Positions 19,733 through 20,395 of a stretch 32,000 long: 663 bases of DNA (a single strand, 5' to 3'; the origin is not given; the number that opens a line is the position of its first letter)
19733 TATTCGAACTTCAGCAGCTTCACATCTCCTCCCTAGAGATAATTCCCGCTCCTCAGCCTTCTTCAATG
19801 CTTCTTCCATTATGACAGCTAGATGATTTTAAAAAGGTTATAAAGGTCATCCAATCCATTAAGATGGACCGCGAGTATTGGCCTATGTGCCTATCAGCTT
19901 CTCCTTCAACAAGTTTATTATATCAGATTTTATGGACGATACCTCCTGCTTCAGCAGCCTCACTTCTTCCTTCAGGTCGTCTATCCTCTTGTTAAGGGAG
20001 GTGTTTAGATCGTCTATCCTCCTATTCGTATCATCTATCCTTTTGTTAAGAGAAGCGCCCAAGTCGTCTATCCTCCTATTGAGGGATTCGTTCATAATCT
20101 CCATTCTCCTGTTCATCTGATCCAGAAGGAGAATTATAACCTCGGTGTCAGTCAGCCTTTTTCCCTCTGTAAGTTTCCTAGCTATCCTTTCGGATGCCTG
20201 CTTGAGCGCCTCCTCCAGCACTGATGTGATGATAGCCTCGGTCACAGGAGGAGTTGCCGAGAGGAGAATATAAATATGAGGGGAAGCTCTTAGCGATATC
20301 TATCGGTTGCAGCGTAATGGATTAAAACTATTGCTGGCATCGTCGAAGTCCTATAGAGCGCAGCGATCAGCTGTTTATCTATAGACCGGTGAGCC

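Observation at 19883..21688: Two paralogous RIDD-repeat coiled-coil genes with identical promoter geometry bracket a MNT-like/HEPN pair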

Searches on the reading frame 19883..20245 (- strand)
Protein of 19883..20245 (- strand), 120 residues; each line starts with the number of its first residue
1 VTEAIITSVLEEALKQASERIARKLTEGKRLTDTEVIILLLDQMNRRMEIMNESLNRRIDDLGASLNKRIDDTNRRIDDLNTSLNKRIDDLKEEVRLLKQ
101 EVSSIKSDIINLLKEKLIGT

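Call 5: search_protein_families(library=pfam, proteins=[window:19883-20245:-], max_evalue=1)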
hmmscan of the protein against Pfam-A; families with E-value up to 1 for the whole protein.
window:19883-20245:- (120 aa): 47 families (the best 25 are shown)
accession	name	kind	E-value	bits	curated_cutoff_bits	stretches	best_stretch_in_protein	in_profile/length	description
PF06825.17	HSBP1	-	2.8e-07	30.7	28.6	2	38-67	8-37/51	Heat shock factor binding protein 1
PF01442.23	Apolipoprotein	-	0.00051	20.2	90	1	39-114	37-116/190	Apolipoprotein A1/A4/E domain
PF04513.17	Baculo_PEP_C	-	0.00085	19.8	38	1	41-113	40-112/140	Baculovirus polyhedron envelope protein, PEP, C terminus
PF07195.17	FliD_C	-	0.0035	17.3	25.4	1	9-105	142-234/236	Flagellar hook-associated protein 2 C-terminus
PF04799.18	Fzo_mitofusin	-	0.0042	17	27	1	42-107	93-157/161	fzo-like conserved region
PF07889.17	DUF1664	-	0.0066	16.9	34.6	1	41-111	50-119/124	Protein of unknown function (DUF1664)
PF01544.23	CorA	-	0.0087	15.8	27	1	16-77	89-153/292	CorA-like Mg2+ transporter protein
PF14261.11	DUF4351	-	0.0095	16.4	25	0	38-62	10-34/59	Domain of unknown function (DUF4351)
PF24319.2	DUF7491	-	0.011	16.4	30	1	68-109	45-86/90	Coiled-coil region of unknown function (DUF7491)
PF10241.14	KxDL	-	0.014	16.1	27.2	1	61-111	16-66/86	Uncharacterized conserved protein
PF06810.17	Phage_scaffold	-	0.015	15.8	35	1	34-104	13-85/170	Phage capsid assembly scaffolding protein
PF13852.11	DUF4197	-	0.015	15.4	24.9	1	2-72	3-75/199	Protein of unknown function (DUF4197)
PF07464.16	ApoLp-III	-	0.021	15.4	36.3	1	45-109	53-117/146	Apolipophorin-III precursor (apoLp-III)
PF25639.1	DUF7943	-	0.043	14.1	27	1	68-112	50-93/123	Domain of unknown function (DUF7943)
PF13166.12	AAA_13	-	0.044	12.9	36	1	7-109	330-418/713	AAA domain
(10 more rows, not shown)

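Call 10: find_related_loci(query=window:19883-20245:-, collection=genome_contigs, flank=10000)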
Query window:19883-20245:- (120 aa) in genome_contigs; peptide patterns used: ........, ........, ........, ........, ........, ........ (x = any residue, [..] = any of these).
600 stretches matched a pattern (row limit reached: there are more); 94 encode a relative of the query (tblastn E <= 1e-3); the best 80 are kept; 79 distinct loci.
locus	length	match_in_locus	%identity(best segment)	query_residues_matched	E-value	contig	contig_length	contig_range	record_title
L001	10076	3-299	79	11-120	2e-48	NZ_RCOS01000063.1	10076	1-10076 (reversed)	Candidatus Methanodesulfokora washburnensis strain MDKW Ga0080004_1114823, whole genome shotgun sequence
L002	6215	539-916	67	1-119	4e-48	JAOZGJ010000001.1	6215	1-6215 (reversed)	MAG: Thermoproteota archaeon isolate INS_M22_B125 k127_110031, whole genome shotgun sequence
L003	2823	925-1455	50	1-119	6e-43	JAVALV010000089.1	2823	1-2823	MAG: Thermoproteota archaeon isolate 12ROV10_HD34C-12ROV10_HD34C_MAG_00048 s_12ROV10_HD34C_MAG_00048_contig_000089, whol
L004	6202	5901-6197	70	1-110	6e-42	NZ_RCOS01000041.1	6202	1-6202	Candidatus Methanodesulfokora washburnensis strain MDKW Ga0080004_1105020, whole genome shotgun sequence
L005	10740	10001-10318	66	1-117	1e-41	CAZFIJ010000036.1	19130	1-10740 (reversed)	MAG TPA_asm: uncultured Nitrososphaerota archaeon isolate binchicken_co25_126 genome assembly, contig: k141_153118, whol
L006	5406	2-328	68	16-117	6e-40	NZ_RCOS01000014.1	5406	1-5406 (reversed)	Candidatus Methanodesulfokora washburnensis strain MDKW Ga0080004_1088691, whole genome shotgun sequence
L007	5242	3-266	69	11-120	2e-39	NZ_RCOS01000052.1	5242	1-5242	Candidatus Methanodesulfokora washburnensis strain MDKW Ga0080004_1109143, whole genome shotgun sequence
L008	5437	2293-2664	56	1-117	3e-35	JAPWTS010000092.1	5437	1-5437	MAG: Thermofilales archaeon isolate RSNS8 scaffold_2963_c1, whole genome shotgun sequence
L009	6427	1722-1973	56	1-117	1e-30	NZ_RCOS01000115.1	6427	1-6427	Candidatus Methanodesulfokora washburnensis strain MDKW Ga0080004_1180249, whole genome shotgun sequence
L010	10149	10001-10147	94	1-49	2e-24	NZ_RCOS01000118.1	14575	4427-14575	Candidatus Methanodesulfokora washburnensis strain MDKW Ga0080004_1141028, whole genome shotgun sequence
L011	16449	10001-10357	39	6-117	2e-22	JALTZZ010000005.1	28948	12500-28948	MAG: archaeon isolate S141_metabat2_scaf2bin.181 S141_NODE_1056_length_28948_cov_6.406648, whole genome shotgun sequence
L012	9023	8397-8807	36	5-117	2e-20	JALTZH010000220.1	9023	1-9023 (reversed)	MAG: archaeon isolate S141_metabat2_scaf2bin.124 S141_NODE_7993_length_9023_cov_2.979317, whole genome shotgun sequence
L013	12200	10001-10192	52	21-117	1e-18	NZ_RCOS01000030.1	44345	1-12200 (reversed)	Candidatus Methanodesulfokora washburnensis strain MDKW Ga0080004_1098748, whole genome shotgun sequence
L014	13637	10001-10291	38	6-117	3e-17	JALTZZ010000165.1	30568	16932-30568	MAG: archaeon isolate S141_metabat2_scaf2bin.181 S141_NODE_955_length_30568_cov_6.195033, whole genome shotgun sequence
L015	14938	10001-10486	32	9-117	3e-17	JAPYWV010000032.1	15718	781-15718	MAG: Acidilobaceae archaeon isolate RSWP17 scaffold_578_c1, whole genome shotgun sequence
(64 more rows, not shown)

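Call 13: find_encoding_contigs(protein=window:19883-20245:-, flank=10000, max_places=6)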
Protein window:19883-20245:- (120 aa): no gene with exactly this product is on record in the collection.

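Call 22: search_protein_families(library=ncbifam, proteins=[window:19883-20245:-], max_evalue=1)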
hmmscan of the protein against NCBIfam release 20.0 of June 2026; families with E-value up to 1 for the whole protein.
window:19883-20245:- (120 aa): 16 families
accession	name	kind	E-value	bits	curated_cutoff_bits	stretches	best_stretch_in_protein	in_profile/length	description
TIGR04211.1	SH3_and_anchor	equivalog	0.011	15.3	65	2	10-76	99-165/198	TIGR04211 family SH3 domain-containing protein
NF045495.1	AdoCbiPCobY_Meth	equivalog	0.014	14.9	250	1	65-118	60-112/195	adenosylcobinamide-phosphate guanylyltransferase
NF033916.0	antiphage_ZorA_3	subfamily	0.014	14.3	250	1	15-116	316-416/509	anti-phage ZorAB system protein ZorA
NF033481.2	auto_Ata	exception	0.045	11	2500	1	54-91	790-827/1862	trimeric autotransporter adhesin Ata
NF035934.1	ESAT6_2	subfamily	0.05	13.8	100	1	68-110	8-50/96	pore-forming ESAT-6 family protein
NF033928.1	alph_xenorhab_A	subfamily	0.092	12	125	1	10-107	127-209/339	alpha-xenorhabdolysin family binary toxin subunit A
TIGR02872.1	spore_ytvI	equivalog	0.1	12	198.15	1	6-113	28-136/341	sporulation integral membrane protein YtvI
TIGR00414.1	serS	equivalog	0.1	11.6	301.65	1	13-116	6-113/418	serine--tRNA ligase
NF052504.1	sll1863_fam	domain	0.14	12.4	35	1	41-103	20-82/93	sll1863 family stress response protein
TIGR02132.1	phaR_Bmeg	equivalog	0.18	11.7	148.4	1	74-112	85-126/189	polyhydroxyalkanoic acid synthase subunit PhaR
TIGR01837.1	PHA_granule_1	subfamily_domain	0.28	11.3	94.7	1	28-105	42-115/118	poly(hydroxyalkanoate) granule-associated protein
NF009644.1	PRK13169.1-5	equivalog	0.44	11.1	130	0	83-105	12-34/116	DNA replication initiation control protein YabA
TIGR02894.1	DNA_bind_RsfA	subfamily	0.52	10.4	126.45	0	67-113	99-145/161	RsfA family transcriptional regulator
NF053524.1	thylo_ssl2009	equivalog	0.57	10.9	58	0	29-81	48-89/90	ssl2009 family thylakoid membrane protein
TIGR01149.1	mtrG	equivalog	0.86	9.6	50.65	0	65-88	16-39/70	tetrahydromethanopterin S-methyltransferase subunit MtrG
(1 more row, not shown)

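Call 27: search_protein_families(library=padloc, proteins=[window:19883-20245:-], max_evalue=0.1)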
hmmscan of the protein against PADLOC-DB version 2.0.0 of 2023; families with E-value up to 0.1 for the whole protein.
window:19883-20245:- (120 aa): 12 families
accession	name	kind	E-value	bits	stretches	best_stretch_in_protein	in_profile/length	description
PDLC00607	ZorA1|ZorA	-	0.00025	18.4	1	40-105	223-288/551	MotA/ExbB/TolQ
PDLC00503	JetC1|JetC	-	0.00072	15.7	1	10-113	390-487/1146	DUF3584 domain; MukB-like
PDLC00512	JetC1|JetC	-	0.0018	14.4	1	15-103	747-835/1123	DUF3584 domain; MukB-like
PDLC04886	PDC-S06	-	0.002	15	1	9-116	295-403/727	-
PDLC00601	ZorA1|ZorA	-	0.0063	13.2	1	40-115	374-449/699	MotA/ExbB/TolQ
PDLC03865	LmuB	-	0.0065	12.7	1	35-113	552-621/1007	-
PDLC00598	ZorA1|ZorA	-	0.0097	12.3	1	40-104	420-484/663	MotA/ExbB/TolQ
PDLC00504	JetC1|JetC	-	0.015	11.4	1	13-109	652-748/1144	DUF3584 domain; MukB-like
PDLC00640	ZorA2|ZorA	-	0.018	11.7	1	10-111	379-479/590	MotA/ExbB/TolQ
PDLC03859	LmuB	-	0.037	11.2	1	10-116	379-489/611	-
PDLC03841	LeoBC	-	0.094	9.8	0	12-92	512-596/601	-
PDLC03839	LeoA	-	0.094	9.8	0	9-96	271-359/559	-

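Call 28: search_protein_families(library=phrogs, proteins=[window:19883-20245:-], max_evalue=0.1)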
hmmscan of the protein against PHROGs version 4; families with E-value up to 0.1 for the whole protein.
window:19883-20245:- (120 aa): 16 families
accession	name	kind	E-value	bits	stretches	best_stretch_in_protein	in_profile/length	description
phrog_18362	-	unknown function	1.9e-05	25.9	1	72-101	56-85/119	-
phrog_36256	-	unknown function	0.0046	17.8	0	78-94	32-48/55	-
phrog_27382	-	unknown function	0.0086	16.8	0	76-96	27-47/51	-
phrog_18076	-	other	0.011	17.1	1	64-112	45-93/106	hol-like chemotaxis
phrog_10009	-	unknown function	0.016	15.3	1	51-86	426-461/532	-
phrog_4619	-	unknown function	0.021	14.8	1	36-110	69-149/556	-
phrog_5911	-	tail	0.021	12.2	1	30-111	248-768/3089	tail protein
phrog_10546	-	unknown function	0.026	15.7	0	62-101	90-129/186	-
phrog_1698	-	head and packaging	0.034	14.4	2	71-111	322-362/562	minor head protein; receptor binding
phrog_5553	-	unknown function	0.039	15.2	1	35-115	3-78/114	-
phrog_37426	-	unknown function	0.042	15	1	48-100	31-84/144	-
phrog_19614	-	unknown function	0.066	14.2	0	73-103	17-47/61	-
phrog_26291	-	unknown function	0.069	14.7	0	35-103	33-96/100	-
phrog_21066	-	unknown function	0.073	13.9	1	44-115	90-155/228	-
phrog_6631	-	unknown function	0.083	13.4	0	33-110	38-112/251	-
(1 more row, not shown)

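Call 43: search_solved_structures(query=A2, max_evalue=1, show_alignments=2)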
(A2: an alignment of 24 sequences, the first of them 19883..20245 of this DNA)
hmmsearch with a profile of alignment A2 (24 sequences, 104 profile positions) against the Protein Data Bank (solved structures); distinct sequences matched with E-value up to 1: 27.
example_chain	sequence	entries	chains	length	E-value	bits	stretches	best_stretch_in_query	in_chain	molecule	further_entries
3ci9_A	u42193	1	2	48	0.00065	22.9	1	34-72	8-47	Heat shock factor-binding protein 1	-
8zue_A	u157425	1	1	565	0.0022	21.2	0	41-78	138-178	Anti-bacteriophage protein A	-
5cx2_A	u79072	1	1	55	0.049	16.9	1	62-93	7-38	Coronin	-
6ah6_A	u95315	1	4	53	0.059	16.6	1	62-92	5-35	Coronin-like protein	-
6icr_A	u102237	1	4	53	0.079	16.2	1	62-93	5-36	Coronin-like protein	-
5cx2_D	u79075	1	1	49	0.08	16.2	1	63-93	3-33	Coronin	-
5cx2_C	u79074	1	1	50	0.085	16.1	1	63-93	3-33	Coronin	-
5cx2_B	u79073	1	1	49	0.094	16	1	64-93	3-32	Coronin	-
9rlc_L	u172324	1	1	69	0.11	15.8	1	54-93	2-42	Major outer membrane lipoprotein Lpp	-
1eq7_A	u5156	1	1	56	0.13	15.6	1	55-93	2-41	OUTER MEMBRANE LIPOPROTEIN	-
4zry_B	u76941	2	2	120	0.15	15.3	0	10-36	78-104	Keratin, type II cytoskeletal 1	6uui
6d03_E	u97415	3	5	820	0.16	15.2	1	3-92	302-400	Reticulocyte binding protein 2, putative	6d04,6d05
6gap_A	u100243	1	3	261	0.18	15.1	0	44-93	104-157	Outer capsid protein sigma-1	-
1ybz_A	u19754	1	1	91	0.18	15.1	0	78-102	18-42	chorismate mutase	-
9rld_L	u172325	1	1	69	0.22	14.8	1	54-93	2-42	Major outer membrane lipoprotein Lpp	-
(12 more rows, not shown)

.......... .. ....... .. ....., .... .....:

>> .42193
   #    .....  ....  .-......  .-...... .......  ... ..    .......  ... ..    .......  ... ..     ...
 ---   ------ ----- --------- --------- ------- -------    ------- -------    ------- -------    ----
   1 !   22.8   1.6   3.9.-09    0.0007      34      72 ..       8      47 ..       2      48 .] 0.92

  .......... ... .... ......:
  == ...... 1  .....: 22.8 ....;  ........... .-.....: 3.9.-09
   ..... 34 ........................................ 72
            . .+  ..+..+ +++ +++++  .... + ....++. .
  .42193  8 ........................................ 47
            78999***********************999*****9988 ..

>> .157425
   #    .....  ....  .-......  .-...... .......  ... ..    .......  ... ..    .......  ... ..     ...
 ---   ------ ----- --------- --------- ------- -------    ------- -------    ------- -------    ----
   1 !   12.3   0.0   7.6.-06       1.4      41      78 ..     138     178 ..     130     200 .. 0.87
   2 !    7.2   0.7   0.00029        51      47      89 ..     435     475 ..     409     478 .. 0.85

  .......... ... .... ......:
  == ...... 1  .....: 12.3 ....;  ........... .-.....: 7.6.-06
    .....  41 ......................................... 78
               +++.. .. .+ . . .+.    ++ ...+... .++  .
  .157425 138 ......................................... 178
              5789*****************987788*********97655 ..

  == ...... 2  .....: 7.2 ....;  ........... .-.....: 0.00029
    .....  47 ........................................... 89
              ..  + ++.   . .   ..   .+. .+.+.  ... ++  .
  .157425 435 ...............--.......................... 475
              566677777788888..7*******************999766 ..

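Call 78: search_protein_families(library=pfam, alignment_id=A5, max_evalue=0.001)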
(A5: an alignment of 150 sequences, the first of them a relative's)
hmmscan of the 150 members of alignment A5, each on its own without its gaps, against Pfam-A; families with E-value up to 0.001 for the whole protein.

A. member 1, L001:374-1030:+ (218 aa): 3 families
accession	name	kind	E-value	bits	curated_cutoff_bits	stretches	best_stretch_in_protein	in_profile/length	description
PF01519.22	DUF16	-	1.8e-06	28.8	40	1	43-94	38-89/104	Protein of unknown function DUF16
PF06103.16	DUF948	-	0.00013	22.5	37.2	1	35-93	29-87/89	Bacterial protein of unknown function (DUF948)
PF08702.15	Fib_alpha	-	0.00047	20.8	29.9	1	47-92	81-127/143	Fibrinogen alpha/beta chain family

B. families by the number of members that match (of 150 scanned): 206 families (the first 25 are shown)
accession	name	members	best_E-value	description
PF05168.19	HEPN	5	3.4e-28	HEPN domain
PF01850.27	PIN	5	7.1e-17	PIN domain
PF16363.11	GDP_Man_Dehyd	4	1.4e-75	GDP-mannose 4,6 dehydratase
PF01370.27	Epimerase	4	3e-66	NAD dependent epimerase/dehydratase family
PF00753.33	Lactamase_B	4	2.4e-14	Metallo-beta-lactamase superfamily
PF12706.13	Lactamase_B_2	4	1e-11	Beta-lactamase superfamily domain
PF04321.23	RmlD_sub_bind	3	6.8e-71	RmlD substrate binding domain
PF00483.29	NTP_transferase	3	1.9e-54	Nucleotidyl transferase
PF12804.13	NTP_transf_3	3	6.8e-43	MobA-like NTP transferase domain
PF01073.25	3Beta_HSD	3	1.8e-29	3-beta hydroxysteroid dehydrogenase/isomerase family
PF08282.18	Hydrolase_3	3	1e-28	haloacid dehalogenase-like hydrolase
PF02719.21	Polysacc_synt_2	3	1.5e-22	Polysaccharide biosynthesis protein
PF00702.32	Hydrolase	3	2.3e-21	haloacid dehalogenase-like hydrolase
PF07993.18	NAD_binding_4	3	3.2e-14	Male sterility protein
PF13460.12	NAD_binding_10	3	1.5e-13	NAD(P)H-binding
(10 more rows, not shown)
